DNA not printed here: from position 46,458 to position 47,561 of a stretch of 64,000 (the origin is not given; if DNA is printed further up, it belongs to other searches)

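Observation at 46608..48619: Low-GC type II restriction-modification pair inserted flush against a native operon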

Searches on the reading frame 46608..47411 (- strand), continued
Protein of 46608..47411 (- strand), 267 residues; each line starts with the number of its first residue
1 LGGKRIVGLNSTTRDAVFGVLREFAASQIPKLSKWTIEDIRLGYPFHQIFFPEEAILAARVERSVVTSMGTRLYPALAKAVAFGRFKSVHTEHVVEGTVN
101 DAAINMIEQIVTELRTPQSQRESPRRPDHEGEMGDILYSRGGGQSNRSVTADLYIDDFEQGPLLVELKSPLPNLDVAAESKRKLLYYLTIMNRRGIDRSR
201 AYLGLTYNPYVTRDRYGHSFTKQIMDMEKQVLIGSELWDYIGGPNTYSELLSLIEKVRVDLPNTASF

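Call 86: search_dna_similar(query=window:46611-47387:-, collection=phages, mode=protein, max_rows=10)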
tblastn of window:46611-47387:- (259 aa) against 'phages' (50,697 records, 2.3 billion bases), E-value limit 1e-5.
Records with a match: 1; places in all: 1; records where one place covers at least 80% of the query: 1.
Best place of each record, by identity: <60% 1.
By first word of the organism name: Streptococcus 1.
By host as written in the record: Streptococcus suis 1.
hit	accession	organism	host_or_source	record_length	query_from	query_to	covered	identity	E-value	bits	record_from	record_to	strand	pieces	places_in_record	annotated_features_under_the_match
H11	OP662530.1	Streptococcus phage YS162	Streptococcus suis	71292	1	249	96%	28.0%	6e-16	83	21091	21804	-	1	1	TdeIII family type II restriction endonuclease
